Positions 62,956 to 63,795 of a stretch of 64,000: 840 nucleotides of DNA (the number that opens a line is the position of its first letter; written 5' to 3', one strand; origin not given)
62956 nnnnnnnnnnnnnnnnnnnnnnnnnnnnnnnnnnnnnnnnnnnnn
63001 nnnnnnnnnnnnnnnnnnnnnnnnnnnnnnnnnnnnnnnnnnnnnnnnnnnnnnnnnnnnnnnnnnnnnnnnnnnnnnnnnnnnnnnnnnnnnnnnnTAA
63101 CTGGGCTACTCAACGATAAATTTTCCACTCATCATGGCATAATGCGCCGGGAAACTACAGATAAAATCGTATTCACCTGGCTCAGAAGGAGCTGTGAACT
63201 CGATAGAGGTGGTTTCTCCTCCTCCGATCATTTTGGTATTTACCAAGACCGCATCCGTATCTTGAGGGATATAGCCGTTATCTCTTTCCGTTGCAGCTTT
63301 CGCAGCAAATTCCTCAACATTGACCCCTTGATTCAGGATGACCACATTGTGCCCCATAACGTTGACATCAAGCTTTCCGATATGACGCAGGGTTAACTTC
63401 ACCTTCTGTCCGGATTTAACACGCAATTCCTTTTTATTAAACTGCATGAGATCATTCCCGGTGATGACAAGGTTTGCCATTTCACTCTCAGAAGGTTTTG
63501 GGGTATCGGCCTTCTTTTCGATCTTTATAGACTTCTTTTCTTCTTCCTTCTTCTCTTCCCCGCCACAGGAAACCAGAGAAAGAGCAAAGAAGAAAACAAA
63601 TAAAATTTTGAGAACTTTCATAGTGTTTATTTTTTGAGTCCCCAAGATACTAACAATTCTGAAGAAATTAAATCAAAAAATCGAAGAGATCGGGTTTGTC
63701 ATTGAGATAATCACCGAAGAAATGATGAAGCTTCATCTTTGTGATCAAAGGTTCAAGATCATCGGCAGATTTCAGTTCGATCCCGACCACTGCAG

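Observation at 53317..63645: Divergent 9-gene cluster (plus azurin) that looks like an uncharacterised two-compartment oxidative glycoside/cyclitol catabolic system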

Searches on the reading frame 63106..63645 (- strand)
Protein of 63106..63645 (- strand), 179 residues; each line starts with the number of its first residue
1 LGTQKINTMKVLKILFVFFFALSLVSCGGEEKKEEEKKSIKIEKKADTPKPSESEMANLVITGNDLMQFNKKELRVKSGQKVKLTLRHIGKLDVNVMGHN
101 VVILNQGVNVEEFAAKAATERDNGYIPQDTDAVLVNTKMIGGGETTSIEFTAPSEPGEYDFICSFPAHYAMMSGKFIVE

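Call 3: search_protein_families(library=pfam, proteins=[window:63106-63645:-], max_evalue=0.01)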
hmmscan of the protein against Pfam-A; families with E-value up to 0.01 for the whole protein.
window:63106-63645:- (179 aa): 2 families
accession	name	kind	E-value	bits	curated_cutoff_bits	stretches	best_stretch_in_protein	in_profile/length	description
PF00127.26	Copper-bind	-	1.9e-19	70.3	21.2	1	60-179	6-99/99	Copper binding proteins, plastocyanin/azurin family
PF13473.12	Cupredoxin_1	-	8.5e-08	32.6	27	1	40-178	23-104/104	Cupredoxin-like domain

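Call 4: search_protein_families(library=ncbifam, proteins=[window:63106-63645:-], max_evalue=0.01)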
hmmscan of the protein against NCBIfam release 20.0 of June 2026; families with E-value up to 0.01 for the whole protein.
window:63106-63645:- (179 aa): 6 families
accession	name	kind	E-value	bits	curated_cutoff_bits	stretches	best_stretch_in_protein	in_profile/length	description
TIGR02695.1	azurin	equivalog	7.6e-30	103.8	105.1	1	59-176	3-123/125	azurin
TIGR02657.1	amicyanin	equivalog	6.9e-05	23.2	110.2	0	136-179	46-83/83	amicyanin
TIGR02656.1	cyanin_plasto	equivalog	7.5e-05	23.1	87.85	1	63-179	8-99/99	plastocyanin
NF050142.1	PG1828_fam_lipo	equivalog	0.0017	19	50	1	9-36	1-29/59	PG1828 family lipoprotein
NF051440.1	CuResCopIPSEAE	equivalog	0.0018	18.1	280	0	136-178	136-178/180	copper-resistant cuproprotein CopI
NF053773.1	BSAP5i_fam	equivalog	0.0041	17.2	150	1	9-35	1-27/135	BSAP-5i family immunity protein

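Call 63: find_related_loci(query=A2, collection=metagenome_contigs, flank=10000)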
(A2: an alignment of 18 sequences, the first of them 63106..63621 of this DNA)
Query A2 (171 aa) in metagenome_contigs; peptide patterns used: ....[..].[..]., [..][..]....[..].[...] (x = any residue, [..] = any of these).
600 stretches matched a pattern (row limit reached: there are more); 577 encode a relative of the query (tblastn E <= 1e-3); the best 80 are kept; 80 distinct loci.
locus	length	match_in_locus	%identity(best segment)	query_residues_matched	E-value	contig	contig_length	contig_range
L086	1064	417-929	69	1-171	6e-76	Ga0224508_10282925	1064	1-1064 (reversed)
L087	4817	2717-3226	61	1-171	3e-65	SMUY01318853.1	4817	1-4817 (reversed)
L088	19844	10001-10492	58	6-171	1e-63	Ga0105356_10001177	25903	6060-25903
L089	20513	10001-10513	64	1-171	9e-63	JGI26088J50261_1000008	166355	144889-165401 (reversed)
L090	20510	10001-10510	58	1-171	7e-62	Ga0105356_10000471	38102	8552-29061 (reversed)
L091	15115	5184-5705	54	1-171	4e-61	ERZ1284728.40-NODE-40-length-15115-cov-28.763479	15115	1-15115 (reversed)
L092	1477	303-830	58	1-171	4e-64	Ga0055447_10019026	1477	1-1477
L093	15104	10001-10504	63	1-171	5e-59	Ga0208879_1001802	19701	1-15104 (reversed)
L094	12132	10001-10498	60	6-171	1e-58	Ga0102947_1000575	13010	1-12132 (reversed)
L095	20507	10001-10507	53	1-171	9e-59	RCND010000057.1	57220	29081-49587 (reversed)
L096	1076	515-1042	57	1-171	9e-63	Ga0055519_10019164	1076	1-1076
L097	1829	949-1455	56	1-171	2e-60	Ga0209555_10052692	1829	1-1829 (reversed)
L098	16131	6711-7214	54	1-171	2e-58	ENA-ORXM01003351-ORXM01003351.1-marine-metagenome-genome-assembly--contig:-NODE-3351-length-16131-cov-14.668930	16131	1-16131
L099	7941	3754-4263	56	1-171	2e-58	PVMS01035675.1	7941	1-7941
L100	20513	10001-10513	57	1-171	4e-58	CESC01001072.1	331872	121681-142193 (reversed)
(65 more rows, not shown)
